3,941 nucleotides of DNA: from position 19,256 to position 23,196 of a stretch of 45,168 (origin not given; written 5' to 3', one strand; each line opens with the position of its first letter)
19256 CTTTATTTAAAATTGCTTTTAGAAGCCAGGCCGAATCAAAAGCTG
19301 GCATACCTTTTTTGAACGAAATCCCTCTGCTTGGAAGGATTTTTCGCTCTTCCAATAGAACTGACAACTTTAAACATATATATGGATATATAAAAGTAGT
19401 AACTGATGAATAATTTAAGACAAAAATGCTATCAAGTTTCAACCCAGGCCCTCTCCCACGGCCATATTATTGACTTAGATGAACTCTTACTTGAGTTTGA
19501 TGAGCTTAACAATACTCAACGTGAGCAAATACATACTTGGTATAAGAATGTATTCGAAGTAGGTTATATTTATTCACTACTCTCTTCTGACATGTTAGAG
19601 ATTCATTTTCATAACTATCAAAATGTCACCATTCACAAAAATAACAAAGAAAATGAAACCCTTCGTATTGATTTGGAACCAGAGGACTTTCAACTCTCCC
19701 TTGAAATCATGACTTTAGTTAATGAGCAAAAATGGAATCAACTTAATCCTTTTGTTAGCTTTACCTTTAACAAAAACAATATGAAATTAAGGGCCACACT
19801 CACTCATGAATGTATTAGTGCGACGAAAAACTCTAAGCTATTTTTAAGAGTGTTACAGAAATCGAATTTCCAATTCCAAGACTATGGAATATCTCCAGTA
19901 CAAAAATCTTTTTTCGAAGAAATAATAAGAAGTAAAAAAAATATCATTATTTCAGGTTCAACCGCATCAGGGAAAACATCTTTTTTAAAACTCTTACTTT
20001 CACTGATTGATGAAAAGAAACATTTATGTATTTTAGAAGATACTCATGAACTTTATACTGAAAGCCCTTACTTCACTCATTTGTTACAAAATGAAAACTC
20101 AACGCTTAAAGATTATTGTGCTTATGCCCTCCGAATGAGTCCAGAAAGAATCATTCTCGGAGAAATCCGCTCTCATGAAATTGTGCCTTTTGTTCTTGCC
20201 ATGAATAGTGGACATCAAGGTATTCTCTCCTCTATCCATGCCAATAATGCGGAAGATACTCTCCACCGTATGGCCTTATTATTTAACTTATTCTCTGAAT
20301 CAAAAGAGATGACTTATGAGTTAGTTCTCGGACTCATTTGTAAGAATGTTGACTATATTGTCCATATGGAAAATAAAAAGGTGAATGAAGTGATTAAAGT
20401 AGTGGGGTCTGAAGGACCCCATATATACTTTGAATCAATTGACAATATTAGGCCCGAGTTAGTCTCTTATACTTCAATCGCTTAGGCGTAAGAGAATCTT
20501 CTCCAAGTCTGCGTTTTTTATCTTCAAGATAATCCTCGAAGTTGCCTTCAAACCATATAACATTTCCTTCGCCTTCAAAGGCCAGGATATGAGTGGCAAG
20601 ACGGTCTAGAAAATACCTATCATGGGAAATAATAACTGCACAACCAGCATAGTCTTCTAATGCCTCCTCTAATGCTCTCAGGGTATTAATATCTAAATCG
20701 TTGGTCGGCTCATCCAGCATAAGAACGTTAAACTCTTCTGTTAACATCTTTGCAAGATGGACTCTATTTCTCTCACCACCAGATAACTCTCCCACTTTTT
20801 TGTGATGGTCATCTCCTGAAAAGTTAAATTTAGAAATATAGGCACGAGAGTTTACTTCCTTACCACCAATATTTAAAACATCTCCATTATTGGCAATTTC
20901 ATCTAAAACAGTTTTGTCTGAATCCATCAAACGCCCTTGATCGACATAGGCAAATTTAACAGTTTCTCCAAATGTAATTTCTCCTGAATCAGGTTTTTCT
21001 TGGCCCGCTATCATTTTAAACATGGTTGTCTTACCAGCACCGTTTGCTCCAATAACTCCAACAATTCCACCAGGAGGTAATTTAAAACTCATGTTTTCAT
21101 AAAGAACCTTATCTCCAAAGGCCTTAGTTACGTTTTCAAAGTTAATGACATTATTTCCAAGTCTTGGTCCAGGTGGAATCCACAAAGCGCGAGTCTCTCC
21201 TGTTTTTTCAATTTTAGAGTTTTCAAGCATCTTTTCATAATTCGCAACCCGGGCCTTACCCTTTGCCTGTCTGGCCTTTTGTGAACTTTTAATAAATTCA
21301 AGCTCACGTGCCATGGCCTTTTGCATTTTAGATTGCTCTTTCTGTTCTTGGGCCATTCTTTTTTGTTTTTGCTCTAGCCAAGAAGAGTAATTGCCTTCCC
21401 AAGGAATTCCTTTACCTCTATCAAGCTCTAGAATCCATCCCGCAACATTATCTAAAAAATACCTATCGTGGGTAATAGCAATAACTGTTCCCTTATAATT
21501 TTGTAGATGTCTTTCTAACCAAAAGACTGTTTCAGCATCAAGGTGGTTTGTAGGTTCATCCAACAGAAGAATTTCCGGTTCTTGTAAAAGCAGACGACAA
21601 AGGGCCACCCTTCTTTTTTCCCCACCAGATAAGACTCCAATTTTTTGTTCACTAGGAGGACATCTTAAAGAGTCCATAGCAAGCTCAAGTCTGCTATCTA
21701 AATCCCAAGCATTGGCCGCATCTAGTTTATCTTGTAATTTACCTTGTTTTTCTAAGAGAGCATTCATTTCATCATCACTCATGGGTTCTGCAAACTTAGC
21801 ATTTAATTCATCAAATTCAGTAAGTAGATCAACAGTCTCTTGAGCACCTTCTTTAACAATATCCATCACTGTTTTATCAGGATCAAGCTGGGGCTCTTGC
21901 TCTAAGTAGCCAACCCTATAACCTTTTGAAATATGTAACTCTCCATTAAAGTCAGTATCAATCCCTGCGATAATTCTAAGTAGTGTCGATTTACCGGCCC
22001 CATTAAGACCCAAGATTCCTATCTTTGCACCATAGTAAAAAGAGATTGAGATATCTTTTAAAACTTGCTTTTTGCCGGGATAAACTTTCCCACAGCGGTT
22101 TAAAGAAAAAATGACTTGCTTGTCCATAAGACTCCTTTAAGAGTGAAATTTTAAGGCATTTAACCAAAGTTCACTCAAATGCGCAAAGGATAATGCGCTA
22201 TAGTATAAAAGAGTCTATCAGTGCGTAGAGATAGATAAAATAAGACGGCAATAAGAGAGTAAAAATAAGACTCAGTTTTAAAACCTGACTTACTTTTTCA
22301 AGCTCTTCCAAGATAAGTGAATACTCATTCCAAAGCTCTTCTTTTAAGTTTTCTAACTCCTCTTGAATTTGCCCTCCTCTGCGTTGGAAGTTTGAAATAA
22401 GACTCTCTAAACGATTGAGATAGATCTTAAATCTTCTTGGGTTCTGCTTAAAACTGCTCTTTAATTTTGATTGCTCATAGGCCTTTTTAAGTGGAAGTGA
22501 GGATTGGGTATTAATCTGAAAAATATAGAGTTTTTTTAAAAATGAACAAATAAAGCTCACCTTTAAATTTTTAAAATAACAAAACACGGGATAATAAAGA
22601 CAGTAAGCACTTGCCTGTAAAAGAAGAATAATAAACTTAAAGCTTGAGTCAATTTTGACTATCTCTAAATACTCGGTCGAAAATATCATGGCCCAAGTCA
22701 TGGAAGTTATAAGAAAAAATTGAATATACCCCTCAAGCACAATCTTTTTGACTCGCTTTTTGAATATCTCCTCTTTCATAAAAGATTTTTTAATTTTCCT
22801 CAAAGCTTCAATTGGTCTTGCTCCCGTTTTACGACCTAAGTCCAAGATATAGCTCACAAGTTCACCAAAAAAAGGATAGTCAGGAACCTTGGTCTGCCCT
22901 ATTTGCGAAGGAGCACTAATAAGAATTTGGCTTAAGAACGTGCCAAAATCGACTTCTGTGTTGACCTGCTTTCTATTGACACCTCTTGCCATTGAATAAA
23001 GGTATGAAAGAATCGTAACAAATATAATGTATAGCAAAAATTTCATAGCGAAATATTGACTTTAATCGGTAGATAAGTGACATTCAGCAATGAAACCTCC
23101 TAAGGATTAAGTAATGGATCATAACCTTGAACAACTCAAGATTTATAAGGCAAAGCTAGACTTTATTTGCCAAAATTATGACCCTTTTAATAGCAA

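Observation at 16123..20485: Reduced, atypical Flp/Tad-like pilus locus lacking most canonical accessory genes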

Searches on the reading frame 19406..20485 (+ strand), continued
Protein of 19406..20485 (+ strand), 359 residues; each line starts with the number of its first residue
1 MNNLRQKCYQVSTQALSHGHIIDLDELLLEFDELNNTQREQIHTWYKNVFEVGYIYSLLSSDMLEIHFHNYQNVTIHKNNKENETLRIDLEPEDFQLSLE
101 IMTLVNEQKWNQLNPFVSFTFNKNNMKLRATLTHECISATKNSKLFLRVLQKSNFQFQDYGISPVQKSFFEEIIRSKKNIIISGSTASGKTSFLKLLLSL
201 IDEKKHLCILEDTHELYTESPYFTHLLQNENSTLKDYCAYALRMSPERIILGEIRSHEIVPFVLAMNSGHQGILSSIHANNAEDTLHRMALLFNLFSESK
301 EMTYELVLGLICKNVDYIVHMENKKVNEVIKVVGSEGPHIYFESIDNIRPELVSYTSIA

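Call 80: find_encoding_contigs(protein=P0104, flank=10000, max_places=2)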
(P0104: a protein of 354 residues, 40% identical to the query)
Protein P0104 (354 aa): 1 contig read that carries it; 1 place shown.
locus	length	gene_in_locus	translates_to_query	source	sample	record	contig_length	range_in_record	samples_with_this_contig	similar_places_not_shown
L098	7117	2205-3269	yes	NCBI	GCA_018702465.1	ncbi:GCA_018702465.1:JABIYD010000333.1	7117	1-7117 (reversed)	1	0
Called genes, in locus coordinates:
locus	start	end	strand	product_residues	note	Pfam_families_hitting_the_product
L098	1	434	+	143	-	?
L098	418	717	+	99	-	-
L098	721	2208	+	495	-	PF13629:T2SS-T3SS_pil_N (weak), PF00263:Secretin (weak)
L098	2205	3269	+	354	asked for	PF00437:T2SSE, PF04851:ResIII (weak)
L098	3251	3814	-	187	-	PF00849:PseudoU_synth_2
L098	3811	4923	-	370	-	PF00696:AA_kinase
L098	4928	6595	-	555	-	PF00005:ABC_tran, PF02463:SMC_N (faint), PF13555:AAA_29 (faint), PF13238:AAA_18 (faint), PF13304:AAA_21 (faint), PF12848:ABC_tran_Xtn, PF00005:ABC_tran, PF13476:AAA_23 (weak)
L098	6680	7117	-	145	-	?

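Call 104: list_cluster_members(proteins=[L004:6566-6736:+, L004:6746-7048:+, L004:7035-7670:+, L004:7707-8207:+, L004:8191-8481:+, L004:8657-9991:+, L004:13909-14769:-, L004:5674-6387:-, L004:14822-15112:+, P0126])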
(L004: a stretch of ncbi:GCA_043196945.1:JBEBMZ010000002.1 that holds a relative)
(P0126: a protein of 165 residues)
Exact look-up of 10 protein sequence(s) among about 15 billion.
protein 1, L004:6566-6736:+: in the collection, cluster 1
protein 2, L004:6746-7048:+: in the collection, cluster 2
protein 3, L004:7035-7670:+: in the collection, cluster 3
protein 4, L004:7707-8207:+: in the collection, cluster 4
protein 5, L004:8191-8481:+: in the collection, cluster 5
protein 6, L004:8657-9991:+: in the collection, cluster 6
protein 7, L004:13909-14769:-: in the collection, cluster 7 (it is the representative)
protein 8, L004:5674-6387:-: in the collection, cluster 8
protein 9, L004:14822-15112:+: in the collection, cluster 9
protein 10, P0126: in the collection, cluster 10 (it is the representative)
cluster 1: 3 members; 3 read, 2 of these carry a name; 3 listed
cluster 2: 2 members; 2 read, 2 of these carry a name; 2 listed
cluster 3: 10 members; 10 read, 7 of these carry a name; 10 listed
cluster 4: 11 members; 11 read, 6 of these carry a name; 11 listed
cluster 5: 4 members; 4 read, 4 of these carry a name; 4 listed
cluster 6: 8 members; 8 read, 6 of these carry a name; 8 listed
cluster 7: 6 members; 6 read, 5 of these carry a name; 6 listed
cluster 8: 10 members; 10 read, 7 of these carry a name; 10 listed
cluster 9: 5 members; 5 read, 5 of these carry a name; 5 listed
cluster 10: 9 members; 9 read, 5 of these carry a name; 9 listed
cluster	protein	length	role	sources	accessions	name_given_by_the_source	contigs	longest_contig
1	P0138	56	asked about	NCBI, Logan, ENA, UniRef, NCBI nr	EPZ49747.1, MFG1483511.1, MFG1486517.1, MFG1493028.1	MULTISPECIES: Flp family type IVb pilin [Bacteriovoracales] | Flp family type IVb pilin n=1 Tax=Bacteriovoracales TaxID=2024979 RepID=UPI000386C027 | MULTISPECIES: hypothetical protein [Bacteriovoracales]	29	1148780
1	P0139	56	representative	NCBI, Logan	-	-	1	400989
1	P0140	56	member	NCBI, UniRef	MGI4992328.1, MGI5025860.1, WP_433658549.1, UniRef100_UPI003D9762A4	Flp family type IVb pilin [Halobacteriovorax sp. GFR7] | Flp family type IVb pilin n=1 Tax=unclassified Halobacteriovorax TaxID=2639665 ...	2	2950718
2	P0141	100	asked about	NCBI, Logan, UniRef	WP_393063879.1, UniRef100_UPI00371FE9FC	hypothetical protein [Halobacteriovorax sp. FRX-2] | hypothetical protein n=1 Tax=Halobacteriovorax sp. FRX-2 TaxID=3157711 RepID=UPI00371FE9FC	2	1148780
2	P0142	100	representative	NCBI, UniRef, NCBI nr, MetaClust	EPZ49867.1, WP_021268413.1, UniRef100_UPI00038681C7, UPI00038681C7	hypothetical protein M902_1050 [Bacteriovorax sp. BAL6_X] | hypothetical protein n=1 Tax=Bacteriovorax sp. BAL6_X TaxID=1201290 RepID=UPI00038681C7 | hypothetical protein [Bacteriovorax sp. BAL6_X]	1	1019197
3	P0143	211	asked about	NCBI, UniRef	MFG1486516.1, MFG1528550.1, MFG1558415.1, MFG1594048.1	hypothetical protein [Halobacteriovorax sp. RZ-2] | hypothetical protein n=1 Tax=unclassified Halobacteriovorax TaxID=2639665 ...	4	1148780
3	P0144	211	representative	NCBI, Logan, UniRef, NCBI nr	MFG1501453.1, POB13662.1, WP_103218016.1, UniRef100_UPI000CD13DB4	hypothetical protein ABMA70_14690 [Halobacteriovorax sp. XZX-3] | hypothetical protein n=2 Tax=unclassified Halobacteriovorax TaxID=2639665 ... | hypothetical protein [Halobacteriovorax sp. DA5]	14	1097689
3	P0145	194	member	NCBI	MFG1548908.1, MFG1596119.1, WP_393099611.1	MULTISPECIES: hypothetical protein [unclassified Halobacteriovorax]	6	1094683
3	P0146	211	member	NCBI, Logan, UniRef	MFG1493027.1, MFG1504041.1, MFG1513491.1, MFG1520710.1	hypothetical protein [Halobacteriovorax sp. ZH4_bin.1] | hypothetical protein n=1 Tax=unclassified Halobacteriovorax TaxID=2639665 ...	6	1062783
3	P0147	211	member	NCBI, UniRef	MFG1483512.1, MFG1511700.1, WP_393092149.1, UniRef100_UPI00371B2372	hypothetical protein ABMA79_09480 [Halobacteriovorax sp. HFRX-2_2] | hypothetical protein n=1 Tax=unclassified Halobacteriovorax TaxID=2639665 ...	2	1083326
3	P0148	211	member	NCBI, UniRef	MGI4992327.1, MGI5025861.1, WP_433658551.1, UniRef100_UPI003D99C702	hypothetical protein ACRXCV_06835 [Halobacteriovorax sp. GFR7] | hypothetical protein n=1 Tax=unclassified Halobacteriovorax TaxID=2639665 ...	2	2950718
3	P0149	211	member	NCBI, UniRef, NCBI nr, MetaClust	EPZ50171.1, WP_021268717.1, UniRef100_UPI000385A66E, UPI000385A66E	hypothetical protein M902_1049 [Bacteriovorax sp. BAL6_X] | hypothetical protein n=1 Tax=Bacteriovorax sp. BAL6_X TaxID=1201290 RepID=UPI000385A66E | hypothetical protein [Bacteriovorax sp. BAL6_X]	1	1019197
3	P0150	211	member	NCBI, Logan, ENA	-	-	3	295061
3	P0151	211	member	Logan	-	-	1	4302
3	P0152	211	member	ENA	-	-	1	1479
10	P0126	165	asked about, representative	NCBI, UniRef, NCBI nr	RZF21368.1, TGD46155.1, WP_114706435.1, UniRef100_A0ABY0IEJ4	hypothetical protein DAY19_06700 [Halobacteriovorax vibrionivorans] | POTRA domain-containing protein n=1 Tax=Halobacteriovorax vibrionivorans TaxID=2152716 ... | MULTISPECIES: hypothetical protein [Halobacteriovorax]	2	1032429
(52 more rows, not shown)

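Call 115: search_protein_representatives(alignment_id=A1)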
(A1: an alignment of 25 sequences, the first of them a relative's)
Query: 25 sequences, 368 profile positions. Proteins with E-value up to 0.001 (for the whole library): 34572; up to 1e-10: 14152; up to 1e-30: 1990. The best 150 are listed.
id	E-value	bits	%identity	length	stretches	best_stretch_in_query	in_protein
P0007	4.9e-169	578.7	-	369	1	2-366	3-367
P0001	5.3e-143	493.1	-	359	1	10-365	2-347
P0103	1.5e-136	471.9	-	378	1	6-364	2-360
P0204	3.9e-133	460.6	-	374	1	11-365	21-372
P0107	7.4e-133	459.7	-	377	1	7-367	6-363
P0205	8.9e-133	459.4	-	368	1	1-365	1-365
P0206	2.0e-130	451.7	-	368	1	1-365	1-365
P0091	2.6e-129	448.0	-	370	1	6-366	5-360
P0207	4.2e-127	440.8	-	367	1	3-363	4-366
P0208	6.4e-127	440.2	-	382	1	6-367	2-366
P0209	2.8e-126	438.1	-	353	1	13-363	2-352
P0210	8.6e-126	436.4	-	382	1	6-365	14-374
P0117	5.2e-125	433.9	-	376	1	8-365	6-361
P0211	1.1e-124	432.8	-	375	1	12-364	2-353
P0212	4.3e-124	430.9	-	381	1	10-365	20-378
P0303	6.2e-104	364.5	-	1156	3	176-310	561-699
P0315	4.5e-101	355.1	-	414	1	10-365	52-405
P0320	6.2e-100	351.4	-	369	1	8-364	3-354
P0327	1.2e-98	347.2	-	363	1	9-365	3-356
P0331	1.2e-97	343.8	-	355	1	12-365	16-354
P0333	2.7e-97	342.7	-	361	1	9-363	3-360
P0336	1.1e-96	340.7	-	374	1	5-366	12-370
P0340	1.3e-96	340.4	-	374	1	39-365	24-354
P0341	2.2e-96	339.7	-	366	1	54-364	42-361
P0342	3.8e-96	338.9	-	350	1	46-364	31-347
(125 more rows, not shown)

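Call 116: list_cluster_members(proteins=[P0342, P0341, P0340, P0336, P0331, P0327, P0320, P0315, P0303, P0333])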
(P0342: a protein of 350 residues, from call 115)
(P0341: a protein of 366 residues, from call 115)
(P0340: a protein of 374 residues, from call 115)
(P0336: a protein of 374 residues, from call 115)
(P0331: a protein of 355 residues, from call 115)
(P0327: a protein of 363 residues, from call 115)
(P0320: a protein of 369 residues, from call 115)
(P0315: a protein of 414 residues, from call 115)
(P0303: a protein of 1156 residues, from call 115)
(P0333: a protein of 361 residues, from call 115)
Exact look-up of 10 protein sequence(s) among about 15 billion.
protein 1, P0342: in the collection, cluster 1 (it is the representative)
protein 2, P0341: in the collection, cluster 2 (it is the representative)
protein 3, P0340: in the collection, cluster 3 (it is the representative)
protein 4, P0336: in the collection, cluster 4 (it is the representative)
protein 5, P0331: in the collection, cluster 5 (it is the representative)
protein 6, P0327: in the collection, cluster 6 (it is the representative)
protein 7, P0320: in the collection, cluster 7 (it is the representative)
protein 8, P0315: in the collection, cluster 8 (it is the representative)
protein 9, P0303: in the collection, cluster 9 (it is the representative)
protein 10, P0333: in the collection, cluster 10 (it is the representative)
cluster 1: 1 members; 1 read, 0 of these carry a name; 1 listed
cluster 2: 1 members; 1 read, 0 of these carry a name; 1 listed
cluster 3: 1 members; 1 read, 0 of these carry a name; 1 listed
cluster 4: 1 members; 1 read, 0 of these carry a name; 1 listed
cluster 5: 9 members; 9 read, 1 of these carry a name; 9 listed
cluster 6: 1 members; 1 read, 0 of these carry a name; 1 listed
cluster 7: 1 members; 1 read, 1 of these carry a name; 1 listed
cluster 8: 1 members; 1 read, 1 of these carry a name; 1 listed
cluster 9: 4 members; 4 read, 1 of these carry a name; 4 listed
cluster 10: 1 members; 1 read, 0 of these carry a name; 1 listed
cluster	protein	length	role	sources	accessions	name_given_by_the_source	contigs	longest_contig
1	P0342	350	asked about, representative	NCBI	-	-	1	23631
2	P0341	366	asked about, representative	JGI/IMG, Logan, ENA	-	-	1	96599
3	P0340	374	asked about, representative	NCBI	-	-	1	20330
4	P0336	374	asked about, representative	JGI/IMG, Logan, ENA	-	-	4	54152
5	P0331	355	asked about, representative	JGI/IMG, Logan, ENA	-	Flp pilus assembly CpaF family ATPase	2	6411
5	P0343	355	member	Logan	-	-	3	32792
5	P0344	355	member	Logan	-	-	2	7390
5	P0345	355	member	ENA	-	-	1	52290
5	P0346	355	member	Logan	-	-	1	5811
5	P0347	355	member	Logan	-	-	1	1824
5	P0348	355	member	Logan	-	-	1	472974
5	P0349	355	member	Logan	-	-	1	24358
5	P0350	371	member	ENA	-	-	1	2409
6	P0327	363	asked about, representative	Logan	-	-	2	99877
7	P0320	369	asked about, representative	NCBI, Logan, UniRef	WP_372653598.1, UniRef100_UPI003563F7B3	ATPase, T2SS/T4P/T4SS family [Halobacteriovorax sp.] | ATPase, T2SS/T4P/T4SS family n=1 Tax=Halobacteriovorax sp. TaxID=2020862 ...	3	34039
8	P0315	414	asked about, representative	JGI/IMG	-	Flp pilus assembly CpaF family ATPase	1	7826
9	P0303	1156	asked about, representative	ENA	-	-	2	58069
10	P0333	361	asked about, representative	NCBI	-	-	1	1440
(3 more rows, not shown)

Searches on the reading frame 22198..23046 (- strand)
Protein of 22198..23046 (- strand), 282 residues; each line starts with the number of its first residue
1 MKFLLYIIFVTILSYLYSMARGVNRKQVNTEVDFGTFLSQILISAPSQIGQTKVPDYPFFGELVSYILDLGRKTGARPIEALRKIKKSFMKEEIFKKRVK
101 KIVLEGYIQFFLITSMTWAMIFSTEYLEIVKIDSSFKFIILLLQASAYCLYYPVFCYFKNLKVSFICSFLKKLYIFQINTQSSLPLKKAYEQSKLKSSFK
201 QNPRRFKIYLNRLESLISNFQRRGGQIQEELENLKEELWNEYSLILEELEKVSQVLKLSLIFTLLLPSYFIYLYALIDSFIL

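Call 3: search_protein_families(library=pfam, proteins=[window:22198-23046:-], max_evalue=1)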
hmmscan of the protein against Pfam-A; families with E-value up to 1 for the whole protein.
window:22198-23046:- (282 aa): 3 families
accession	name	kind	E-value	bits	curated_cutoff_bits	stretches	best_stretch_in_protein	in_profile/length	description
PF00482.28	T2SSF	-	2.7e-06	27.8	25.2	2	190-274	39-124/125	Type II secretion system (T2SS), protein F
PF08820.15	DUF1803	-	0.0042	17.5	32.2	1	51-108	5-55/91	Domain of unknown function (DUF1803)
PF23998.1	BTB_BTBDG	-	0.12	13.1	27.9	1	66-151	28-110/122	BTBDG BTB/POZ domain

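Call 4: search_protein_families(library=ncbifam, proteins=[window:22198-23046:-], max_evalue=1)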
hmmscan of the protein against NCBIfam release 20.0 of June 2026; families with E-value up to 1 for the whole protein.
window:22198-23046:- (282 aa): 0 families

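Call 23: search_solved_structures(query=A7, max_evalue=10, show_alignments=2)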
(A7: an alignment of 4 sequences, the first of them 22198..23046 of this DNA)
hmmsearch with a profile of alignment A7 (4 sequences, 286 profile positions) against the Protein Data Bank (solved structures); distinct sequences matched with E-value up to 10: 1.
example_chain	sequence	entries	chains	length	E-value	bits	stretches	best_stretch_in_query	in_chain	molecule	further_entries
6y1y_A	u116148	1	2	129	0.31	13.5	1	187-262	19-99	CheA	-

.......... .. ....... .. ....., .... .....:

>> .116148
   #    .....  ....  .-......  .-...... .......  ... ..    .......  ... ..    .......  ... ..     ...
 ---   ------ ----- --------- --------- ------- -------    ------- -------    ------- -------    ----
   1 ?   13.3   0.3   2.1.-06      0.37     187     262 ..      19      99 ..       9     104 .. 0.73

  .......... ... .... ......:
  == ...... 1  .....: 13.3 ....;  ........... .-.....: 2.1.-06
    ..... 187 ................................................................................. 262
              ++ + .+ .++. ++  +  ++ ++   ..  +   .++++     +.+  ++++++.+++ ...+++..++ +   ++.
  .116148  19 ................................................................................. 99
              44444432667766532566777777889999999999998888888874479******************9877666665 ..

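Call 24: find_related_loci(query=A7, collection=metagenome_contigs, flank=10000)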
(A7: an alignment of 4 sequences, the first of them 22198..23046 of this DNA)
Query A7 (282 aa) in metagenome_contigs; peptide patterns used: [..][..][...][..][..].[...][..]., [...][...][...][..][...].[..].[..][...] (x = any residue, [..] = any of these).
380 stretches matched a pattern; 1 encode a relative of the query (tblastn E <= 1e-3); 1 distinct loci.
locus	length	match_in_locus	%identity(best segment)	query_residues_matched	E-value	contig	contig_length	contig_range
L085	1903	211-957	43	33-281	4e-62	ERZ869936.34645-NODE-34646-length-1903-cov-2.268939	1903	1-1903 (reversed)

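Call 41: search_protein_families(library=pfam, alignment_id=A11, max_evalue=1)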
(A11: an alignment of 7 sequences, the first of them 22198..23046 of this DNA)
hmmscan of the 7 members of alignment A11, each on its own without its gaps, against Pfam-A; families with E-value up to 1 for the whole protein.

A. member 1, window:22198-23046:- (282 aa): 3 families
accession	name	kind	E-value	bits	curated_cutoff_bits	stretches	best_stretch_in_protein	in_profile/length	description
PF00482.28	T2SSF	-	2.7e-06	27.8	25.2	2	190-274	39-124/125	Type II secretion system (T2SS), protein F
PF08820.15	DUF1803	-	0.0042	17.5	32.2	1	51-108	5-55/91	Domain of unknown function (DUF1803)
PF23998.1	BTB_BTBDG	-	0.12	13.1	27.9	1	66-151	28-110/122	BTBDG BTB/POZ domain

B. families by the number of members that match (of 7 scanned): 9 families
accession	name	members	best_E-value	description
PF00482.28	T2SSF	4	2.7e-06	Type II secretion system (T2SS), protein F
PF08820.15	DUF1803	1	0.0042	Domain of unknown function (DUF1803)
PF08570.15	DUF1761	1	0.0084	Protein of unknown function (DUF1761)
PF12666.12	PrgI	1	0.05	PrgI family protein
PF23864.1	DUF7222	1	0.092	Domain of unknown function (DUF7222)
PF23998.1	BTB_BTBDG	1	0.12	BTBDG BTB/POZ domain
PF01769.21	MgtE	1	0.16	Divalent cation transporter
PF09716.15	ETRAMP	1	0.19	Malarial early transcribed membrane protein (ETRAMP)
PF07332.16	Phage_holin_3_6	1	0.29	Putative Actinobacterial Holin-X, holin superfamily III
